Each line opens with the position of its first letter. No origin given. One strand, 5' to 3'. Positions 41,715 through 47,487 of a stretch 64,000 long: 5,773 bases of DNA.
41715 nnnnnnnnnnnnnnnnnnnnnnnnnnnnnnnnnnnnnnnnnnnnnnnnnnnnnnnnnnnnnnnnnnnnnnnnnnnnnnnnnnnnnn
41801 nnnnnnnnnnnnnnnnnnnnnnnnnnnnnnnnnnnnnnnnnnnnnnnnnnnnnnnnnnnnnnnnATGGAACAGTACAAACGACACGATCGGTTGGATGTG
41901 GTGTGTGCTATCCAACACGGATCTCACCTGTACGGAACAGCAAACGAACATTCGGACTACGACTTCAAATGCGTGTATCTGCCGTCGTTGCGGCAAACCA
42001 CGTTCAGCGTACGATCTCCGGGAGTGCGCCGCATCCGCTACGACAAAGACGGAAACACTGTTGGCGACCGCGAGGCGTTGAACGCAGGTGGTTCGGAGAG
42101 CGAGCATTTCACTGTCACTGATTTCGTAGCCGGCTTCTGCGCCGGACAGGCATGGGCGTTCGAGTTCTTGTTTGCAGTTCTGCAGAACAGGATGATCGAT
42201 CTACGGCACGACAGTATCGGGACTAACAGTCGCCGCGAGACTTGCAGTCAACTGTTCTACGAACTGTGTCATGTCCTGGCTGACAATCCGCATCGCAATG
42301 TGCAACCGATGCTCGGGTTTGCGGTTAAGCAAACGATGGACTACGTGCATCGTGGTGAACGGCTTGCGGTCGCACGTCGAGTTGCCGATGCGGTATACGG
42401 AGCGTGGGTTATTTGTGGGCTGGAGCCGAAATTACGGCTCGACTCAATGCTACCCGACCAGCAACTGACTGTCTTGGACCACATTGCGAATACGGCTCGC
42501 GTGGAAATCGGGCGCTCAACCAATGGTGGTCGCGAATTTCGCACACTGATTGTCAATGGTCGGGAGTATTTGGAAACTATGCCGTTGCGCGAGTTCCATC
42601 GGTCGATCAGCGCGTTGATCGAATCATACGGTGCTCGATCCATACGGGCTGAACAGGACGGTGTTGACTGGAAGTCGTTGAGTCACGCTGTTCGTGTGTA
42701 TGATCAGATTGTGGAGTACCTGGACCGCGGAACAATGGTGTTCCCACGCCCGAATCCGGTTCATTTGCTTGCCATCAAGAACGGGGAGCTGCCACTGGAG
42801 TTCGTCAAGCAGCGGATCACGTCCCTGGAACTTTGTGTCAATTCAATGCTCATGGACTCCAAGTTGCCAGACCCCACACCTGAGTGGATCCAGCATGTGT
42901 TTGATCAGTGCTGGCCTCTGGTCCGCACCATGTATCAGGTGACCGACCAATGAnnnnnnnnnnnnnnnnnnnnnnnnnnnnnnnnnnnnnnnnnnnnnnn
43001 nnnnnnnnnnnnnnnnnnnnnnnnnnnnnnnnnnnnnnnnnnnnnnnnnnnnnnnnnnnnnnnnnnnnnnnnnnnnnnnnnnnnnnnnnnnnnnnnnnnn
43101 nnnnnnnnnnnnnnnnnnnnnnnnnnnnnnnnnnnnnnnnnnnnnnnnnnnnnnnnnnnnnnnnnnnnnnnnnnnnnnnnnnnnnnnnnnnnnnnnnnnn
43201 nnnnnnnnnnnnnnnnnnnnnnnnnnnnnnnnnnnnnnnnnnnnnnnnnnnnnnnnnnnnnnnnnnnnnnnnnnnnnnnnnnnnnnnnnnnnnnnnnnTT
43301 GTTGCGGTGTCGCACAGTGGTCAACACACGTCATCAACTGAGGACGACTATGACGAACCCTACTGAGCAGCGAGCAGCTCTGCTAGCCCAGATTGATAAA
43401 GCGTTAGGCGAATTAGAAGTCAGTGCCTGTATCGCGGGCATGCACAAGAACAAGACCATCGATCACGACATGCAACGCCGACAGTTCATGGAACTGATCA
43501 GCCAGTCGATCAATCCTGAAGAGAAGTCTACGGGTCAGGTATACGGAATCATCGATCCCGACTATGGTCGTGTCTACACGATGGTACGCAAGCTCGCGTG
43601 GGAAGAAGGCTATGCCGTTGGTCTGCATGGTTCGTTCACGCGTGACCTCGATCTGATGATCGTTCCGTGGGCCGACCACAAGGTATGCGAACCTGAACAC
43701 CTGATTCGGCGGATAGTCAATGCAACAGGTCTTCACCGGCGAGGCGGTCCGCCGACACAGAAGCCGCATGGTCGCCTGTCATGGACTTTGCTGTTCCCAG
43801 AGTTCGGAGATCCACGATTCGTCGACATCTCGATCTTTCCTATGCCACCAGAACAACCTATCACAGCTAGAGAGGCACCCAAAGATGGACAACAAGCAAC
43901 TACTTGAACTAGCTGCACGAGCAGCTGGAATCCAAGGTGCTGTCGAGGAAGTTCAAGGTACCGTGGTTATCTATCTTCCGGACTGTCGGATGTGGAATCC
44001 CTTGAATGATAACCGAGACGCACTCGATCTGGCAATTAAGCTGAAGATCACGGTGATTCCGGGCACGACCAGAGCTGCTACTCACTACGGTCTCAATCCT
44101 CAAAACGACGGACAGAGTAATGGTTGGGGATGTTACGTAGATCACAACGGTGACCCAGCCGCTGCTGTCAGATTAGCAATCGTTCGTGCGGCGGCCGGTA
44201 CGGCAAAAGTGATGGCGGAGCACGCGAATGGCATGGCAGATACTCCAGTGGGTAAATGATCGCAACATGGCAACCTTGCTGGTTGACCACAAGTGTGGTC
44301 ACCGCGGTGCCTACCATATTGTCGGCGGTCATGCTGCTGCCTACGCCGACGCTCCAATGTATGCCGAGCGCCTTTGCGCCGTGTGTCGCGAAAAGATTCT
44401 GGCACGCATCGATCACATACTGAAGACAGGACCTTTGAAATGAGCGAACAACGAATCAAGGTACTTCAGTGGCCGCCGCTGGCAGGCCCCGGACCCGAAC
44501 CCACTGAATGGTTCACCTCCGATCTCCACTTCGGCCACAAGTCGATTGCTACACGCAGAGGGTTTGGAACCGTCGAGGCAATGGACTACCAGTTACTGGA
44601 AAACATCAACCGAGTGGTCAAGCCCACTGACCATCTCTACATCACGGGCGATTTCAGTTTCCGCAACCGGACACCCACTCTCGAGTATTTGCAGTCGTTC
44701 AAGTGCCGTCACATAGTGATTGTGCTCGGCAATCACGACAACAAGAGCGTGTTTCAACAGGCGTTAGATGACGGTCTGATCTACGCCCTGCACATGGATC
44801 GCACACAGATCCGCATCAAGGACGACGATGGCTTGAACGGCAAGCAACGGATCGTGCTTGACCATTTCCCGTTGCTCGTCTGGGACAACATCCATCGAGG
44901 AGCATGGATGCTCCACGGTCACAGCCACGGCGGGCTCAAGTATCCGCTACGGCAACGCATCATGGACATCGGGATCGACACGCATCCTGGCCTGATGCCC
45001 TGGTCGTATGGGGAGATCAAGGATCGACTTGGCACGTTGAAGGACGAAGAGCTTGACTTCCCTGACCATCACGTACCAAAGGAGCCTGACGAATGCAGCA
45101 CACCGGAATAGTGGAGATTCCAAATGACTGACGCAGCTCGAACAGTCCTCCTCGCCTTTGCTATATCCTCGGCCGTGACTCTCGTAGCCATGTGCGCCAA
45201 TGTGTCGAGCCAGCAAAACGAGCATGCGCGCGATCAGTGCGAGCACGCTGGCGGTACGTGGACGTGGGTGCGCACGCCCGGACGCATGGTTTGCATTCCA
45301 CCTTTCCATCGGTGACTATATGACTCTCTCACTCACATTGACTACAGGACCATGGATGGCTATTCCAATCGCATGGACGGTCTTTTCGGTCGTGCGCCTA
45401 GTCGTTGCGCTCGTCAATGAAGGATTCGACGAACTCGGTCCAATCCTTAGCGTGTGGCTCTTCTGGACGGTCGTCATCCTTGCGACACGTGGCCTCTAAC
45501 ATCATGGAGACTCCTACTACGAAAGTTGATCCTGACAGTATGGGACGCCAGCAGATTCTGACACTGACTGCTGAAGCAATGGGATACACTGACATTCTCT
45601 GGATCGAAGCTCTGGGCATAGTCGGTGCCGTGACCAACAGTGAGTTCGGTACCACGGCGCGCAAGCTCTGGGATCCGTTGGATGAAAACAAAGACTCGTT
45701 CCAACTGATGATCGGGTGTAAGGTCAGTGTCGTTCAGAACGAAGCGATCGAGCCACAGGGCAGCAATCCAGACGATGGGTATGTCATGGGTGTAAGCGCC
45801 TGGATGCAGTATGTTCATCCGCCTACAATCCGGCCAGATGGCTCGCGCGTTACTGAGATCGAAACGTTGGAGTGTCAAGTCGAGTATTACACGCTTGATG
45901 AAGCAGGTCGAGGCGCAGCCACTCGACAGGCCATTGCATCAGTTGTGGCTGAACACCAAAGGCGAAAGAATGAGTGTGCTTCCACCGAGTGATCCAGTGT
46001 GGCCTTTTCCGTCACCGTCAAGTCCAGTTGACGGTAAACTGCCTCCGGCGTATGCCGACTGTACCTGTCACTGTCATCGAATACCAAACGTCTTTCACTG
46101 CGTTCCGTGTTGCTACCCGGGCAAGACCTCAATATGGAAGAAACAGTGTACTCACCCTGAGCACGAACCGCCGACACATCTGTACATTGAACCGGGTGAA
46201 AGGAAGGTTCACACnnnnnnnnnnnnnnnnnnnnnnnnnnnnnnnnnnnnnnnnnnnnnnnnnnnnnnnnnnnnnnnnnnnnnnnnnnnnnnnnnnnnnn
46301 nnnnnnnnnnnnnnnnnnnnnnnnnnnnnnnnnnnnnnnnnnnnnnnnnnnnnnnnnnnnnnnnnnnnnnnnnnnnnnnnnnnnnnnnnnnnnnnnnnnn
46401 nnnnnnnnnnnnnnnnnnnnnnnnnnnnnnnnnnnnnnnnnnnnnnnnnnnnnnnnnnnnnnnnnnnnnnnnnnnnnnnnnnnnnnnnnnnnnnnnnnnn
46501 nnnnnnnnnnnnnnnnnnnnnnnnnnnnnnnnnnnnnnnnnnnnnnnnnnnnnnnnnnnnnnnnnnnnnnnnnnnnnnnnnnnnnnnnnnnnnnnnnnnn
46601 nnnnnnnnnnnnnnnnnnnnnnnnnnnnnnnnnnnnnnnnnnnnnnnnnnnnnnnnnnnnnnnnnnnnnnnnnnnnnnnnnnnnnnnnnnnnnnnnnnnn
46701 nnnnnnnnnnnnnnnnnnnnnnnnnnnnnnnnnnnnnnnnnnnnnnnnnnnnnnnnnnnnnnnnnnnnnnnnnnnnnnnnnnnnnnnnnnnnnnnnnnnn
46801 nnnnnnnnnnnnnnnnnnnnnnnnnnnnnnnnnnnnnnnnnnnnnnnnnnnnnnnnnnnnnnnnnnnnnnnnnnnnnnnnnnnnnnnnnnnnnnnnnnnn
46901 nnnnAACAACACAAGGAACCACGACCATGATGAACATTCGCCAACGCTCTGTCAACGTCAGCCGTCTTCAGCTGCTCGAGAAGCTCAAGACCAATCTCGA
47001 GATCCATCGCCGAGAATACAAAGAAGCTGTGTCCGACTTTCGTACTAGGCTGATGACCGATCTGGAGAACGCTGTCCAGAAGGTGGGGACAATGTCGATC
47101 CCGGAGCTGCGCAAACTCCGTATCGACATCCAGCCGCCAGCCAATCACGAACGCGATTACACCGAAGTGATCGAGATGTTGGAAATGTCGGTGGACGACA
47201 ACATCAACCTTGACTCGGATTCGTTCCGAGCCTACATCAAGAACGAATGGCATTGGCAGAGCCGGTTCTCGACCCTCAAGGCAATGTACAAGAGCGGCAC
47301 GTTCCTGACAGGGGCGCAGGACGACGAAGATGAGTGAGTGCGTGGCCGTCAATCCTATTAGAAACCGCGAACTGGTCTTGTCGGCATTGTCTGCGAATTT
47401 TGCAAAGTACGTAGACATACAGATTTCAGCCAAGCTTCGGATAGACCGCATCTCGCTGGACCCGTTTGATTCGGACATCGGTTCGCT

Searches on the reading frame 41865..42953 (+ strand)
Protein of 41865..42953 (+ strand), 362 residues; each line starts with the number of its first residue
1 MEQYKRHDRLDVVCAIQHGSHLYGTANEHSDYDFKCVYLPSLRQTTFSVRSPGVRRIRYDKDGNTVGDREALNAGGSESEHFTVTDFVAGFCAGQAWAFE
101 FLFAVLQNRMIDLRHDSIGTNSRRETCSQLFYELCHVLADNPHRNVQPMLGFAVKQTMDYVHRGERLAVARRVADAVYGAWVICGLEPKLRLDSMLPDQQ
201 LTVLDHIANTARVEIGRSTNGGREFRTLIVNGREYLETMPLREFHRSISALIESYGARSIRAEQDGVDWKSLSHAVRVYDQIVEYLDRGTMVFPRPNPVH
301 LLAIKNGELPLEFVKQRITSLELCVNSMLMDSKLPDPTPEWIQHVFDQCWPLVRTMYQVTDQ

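Call 6: search_protein_families(library=phrogs, proteins=[window:41865-42953:+], max_evalue=0.01)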
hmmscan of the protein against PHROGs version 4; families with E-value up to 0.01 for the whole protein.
window:41865-42953:+ (362 aa): 3 families
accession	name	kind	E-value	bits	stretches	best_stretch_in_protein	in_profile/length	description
phrog_388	-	DNA, RNA and nucleotide metabolism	1.8e-32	113.8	1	10-338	36-317/351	nucleotidyltransferase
phrog_18009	-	unknown function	0.00087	19.9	1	6-45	24-63/281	-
phrog_14344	-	DNA, RNA and nucleotide metabolism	0.0062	17.3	1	6-44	23-61/262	nucleotidyltransferase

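Call 7: search_protein_families(library=pfam, proteins=[window:41865-42953:+], max_evalue=0.01)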
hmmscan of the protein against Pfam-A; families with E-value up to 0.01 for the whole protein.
window:41865-42953:+ (362 aa): 1 family
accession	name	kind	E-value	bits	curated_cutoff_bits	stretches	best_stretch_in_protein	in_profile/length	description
PF10127.15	RlaP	-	2.1e-05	24.8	23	1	2-42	10-50/249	RNA repair pathway DNA polymerase beta family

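Call 15: find_related_loci(query=window:41865-42953:+, collection=viral_contigs, flank=6000)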
Query window:41865-42953:+ (362 aa) in viral_contigs; peptide patterns used: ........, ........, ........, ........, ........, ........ (x = any residue, [..] = any of these).
4 stretches matched a pattern, but none encodes a relative of the query by tblastn (E <= 1e-3).
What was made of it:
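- Tried and rejected: IMG/VR (viral contigs) was scanned with the protein of the nucleotidyltransferase gene at 41865-42953 and found nothing (call 15).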

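Call 18: find_encoding_contigs(protein=window:41865-42953:+, flank=10000, max_places=10)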
Protein window:41865-42953:+ (362 aa): 1 contig read that carries it; 1 place shown.
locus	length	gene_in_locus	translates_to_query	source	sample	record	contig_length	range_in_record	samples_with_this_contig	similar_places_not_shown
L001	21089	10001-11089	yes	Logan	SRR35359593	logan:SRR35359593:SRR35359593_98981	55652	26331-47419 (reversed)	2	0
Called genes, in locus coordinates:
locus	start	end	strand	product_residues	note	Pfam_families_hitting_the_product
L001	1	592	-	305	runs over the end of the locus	PF01145:Band_7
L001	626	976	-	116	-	-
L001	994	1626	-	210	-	-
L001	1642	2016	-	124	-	-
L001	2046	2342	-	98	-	-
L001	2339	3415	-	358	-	-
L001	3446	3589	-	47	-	-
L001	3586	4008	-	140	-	-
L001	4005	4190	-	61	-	-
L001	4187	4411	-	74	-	-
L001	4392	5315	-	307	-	-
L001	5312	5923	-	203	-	PF13521:AAA_28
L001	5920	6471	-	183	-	-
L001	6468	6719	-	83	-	-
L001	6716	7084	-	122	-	-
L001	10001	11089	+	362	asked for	PF10127:RlaP (faint)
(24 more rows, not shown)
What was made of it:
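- Genes diverge from this point (call 18).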

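Call 19: find_homologous_proteins(query=window:41865-42953:+, max_evalue=0.00001)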
Query window:41865-42953:+ (362 aa): 339 proteins with E <= 0.00001 among 2203 candidates; the best 120 are listed.
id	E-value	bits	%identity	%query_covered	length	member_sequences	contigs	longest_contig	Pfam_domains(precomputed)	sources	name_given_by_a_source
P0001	1.7e-242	822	98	100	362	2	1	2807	PF10127.16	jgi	jgi:hypothetical protein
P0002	9.9e-76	273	45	90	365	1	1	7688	PF10127.16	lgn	-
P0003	1.0e-75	273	45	90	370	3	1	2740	PF10127.16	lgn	-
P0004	2.9e-74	268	43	97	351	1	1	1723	PF10127.16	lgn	-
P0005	6.4e-74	267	45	90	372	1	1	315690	PF10127.16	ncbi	-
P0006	3.3e-73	265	42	93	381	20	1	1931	PF10127.16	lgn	-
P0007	2.9e-72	262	44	96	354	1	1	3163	PF10127.16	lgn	-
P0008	6.4e-72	261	40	96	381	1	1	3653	PF10127.16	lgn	-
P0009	8.3e-72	260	40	97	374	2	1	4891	PF10127.16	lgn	-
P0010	1.4e-71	260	44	92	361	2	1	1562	-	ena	-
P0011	1.5e-71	259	41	91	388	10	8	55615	PF10127.16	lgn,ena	-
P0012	1.8e-71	259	40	96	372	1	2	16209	PF10127.16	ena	-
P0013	3.6e-71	258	43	95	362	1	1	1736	PF10127.16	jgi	-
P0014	5.4e-71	258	41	96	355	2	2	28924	PF10127.16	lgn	-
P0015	6.0e-71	258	42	96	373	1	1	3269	PF10127.16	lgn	-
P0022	1.1e-68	250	44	86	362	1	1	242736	PF10127.16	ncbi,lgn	-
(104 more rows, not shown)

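Call 20: find_encoding_contigs(protein=P0001, flank=5000, max_places=4)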
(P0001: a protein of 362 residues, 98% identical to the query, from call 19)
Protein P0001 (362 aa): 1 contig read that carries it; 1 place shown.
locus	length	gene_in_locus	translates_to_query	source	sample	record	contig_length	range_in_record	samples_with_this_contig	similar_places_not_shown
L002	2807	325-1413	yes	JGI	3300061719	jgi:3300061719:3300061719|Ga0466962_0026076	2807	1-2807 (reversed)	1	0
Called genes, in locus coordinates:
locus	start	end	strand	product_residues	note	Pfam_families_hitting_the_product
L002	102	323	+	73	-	-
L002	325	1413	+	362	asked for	PF10127:RlaP (faint)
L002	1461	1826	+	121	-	-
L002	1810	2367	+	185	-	-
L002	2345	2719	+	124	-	-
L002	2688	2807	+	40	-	?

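Call 21: find_encoding_contigs(protein=P0005, flank=8000, max_places=3)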
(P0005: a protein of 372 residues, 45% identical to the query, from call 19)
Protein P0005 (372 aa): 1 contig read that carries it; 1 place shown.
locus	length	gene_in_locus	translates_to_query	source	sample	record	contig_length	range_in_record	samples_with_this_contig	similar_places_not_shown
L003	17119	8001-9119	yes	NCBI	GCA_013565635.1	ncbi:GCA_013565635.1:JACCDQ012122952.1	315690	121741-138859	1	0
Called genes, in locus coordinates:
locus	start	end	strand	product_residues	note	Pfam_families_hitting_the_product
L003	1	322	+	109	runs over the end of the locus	-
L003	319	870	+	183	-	PF07733:DNA_pol3_alpha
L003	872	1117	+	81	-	-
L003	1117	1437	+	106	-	-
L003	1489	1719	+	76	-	-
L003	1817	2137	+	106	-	-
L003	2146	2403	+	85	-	PF00166:Cpn10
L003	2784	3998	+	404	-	-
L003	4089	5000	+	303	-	PF13177:DNA_pol3_delta2 (weak), PF00004:AAA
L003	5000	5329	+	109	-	-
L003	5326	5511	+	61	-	-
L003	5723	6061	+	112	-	-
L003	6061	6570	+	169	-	-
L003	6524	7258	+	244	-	-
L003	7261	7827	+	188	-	-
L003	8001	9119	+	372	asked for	PF10127:RlaP (faint)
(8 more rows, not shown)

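Call 22: find_encoding_contigs(protein=P0022, flank=8000, max_places=3)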
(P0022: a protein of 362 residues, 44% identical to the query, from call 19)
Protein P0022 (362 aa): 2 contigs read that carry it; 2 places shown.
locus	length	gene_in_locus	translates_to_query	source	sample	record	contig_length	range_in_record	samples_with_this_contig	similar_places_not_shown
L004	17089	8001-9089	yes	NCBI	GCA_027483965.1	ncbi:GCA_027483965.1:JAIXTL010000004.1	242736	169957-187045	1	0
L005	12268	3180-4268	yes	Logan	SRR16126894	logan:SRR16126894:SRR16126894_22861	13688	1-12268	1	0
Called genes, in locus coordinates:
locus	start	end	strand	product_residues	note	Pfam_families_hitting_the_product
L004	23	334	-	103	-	-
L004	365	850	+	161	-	PF00383:dCMP_cyt_deam_1, PF14437:MafB19-deam, PF14439:Bd3614-deam (weak)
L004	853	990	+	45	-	-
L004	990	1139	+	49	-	-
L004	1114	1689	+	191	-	PF07733:DNA_pol3_alpha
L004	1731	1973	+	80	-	-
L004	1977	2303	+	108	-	-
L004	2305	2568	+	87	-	PF00166:Cpn10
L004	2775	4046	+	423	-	-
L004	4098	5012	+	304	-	PF13177:DNA_pol3_delta2 (faint), PF00004:AAA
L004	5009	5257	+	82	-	-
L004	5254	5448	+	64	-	-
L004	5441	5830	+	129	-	-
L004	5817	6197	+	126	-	-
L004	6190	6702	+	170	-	-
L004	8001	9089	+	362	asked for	PF10127:RlaP (faint)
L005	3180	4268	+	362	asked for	PF10127:RlaP (faint)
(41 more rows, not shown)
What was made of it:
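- Tried and rejected: The more distant nucleotidyltransferase homologues (45% identical or less) sit in a different, co-oriented context (calls 21, 22).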

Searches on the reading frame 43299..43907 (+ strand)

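Call 6: search_protein_families(library=phrogs, proteins=[window:43299-43907:+], max_evalue=0.01)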
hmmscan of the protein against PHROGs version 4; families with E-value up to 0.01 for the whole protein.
window:43299-43907:+ (202 aa): 2 families
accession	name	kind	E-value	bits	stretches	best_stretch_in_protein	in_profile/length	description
phrog_35913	-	unknown function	2.2e-13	51.8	1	87-182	13-104/111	-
phrog_31354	-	unknown function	0.0025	18.8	1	94-128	21-55/113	-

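Call 7: search_protein_families(library=pfam, proteins=[window:43299-43907:+], max_evalue=0.01)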
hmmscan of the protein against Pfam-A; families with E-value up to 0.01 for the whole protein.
window:43299-43907:+ (202 aa): 0 families

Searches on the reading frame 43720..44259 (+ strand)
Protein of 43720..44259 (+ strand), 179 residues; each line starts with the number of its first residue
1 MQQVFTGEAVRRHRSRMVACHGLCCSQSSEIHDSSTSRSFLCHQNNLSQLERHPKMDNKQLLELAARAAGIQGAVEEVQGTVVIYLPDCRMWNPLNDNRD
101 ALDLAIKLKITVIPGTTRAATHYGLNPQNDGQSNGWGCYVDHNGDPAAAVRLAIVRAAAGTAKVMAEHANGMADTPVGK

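Call 6: search_protein_families(library=phrogs, proteins=[window:43720-44259:+], max_evalue=0.01)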
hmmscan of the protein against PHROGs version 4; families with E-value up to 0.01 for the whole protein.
window:43720-44259:+ (179 aa): 1 family
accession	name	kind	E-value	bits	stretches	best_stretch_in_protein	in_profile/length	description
phrog_5086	-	unknown function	2.1e-25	90.1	1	56-166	1-109/110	-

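Call 7: search_protein_families(library=pfam, proteins=[window:43720-44259:+], max_evalue=0.01)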
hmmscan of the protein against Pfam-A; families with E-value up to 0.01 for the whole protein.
window:43720-44259:+ (179 aa): 0 families

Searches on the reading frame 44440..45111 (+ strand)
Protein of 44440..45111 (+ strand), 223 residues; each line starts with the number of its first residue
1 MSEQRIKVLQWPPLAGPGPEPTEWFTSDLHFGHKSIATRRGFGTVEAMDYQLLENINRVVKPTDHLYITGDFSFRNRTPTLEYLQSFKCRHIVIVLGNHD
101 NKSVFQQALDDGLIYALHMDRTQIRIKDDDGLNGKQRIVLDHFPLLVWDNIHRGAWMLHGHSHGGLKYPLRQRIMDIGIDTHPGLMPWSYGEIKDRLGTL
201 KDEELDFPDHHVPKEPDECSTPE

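Call 60: search_protein_families(library=phrogs, proteins=[window:44440-45111:+], max_evalue=0.001)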
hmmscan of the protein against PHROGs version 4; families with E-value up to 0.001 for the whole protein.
window:44440-45111:+ (223 aa): 1 family
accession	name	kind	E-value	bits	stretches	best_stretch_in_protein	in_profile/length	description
phrog_547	-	other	3.1e-44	151.9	1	22-206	30-208/245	phosphoesterase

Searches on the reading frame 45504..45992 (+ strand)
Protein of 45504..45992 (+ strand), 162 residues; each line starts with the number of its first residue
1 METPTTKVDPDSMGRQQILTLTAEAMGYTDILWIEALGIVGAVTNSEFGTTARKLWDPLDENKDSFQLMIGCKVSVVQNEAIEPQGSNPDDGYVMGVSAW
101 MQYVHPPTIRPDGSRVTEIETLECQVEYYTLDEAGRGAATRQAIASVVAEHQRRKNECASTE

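Call 60: search_protein_families(library=phrogs, proteins=[window:45504-45992:+], max_evalue=0.001)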
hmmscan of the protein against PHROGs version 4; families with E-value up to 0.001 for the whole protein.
window:45504-45992:+ (162 aa): 1 family
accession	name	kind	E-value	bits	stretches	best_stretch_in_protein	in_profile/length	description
phrog_5086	-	unknown function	5e-09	37.3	1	13-154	1-107/110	-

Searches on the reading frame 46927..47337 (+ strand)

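Call 60: search_protein_families(library=phrogs, proteins=[window:46927-47337:+], max_evalue=0.001)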
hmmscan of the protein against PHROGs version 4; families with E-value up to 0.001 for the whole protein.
window:46927-47337:+ (136 aa): 1 family
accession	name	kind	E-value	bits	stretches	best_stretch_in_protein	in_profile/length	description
phrog_34511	-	unknown function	8.5e-33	114.4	1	1-125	1-122/126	-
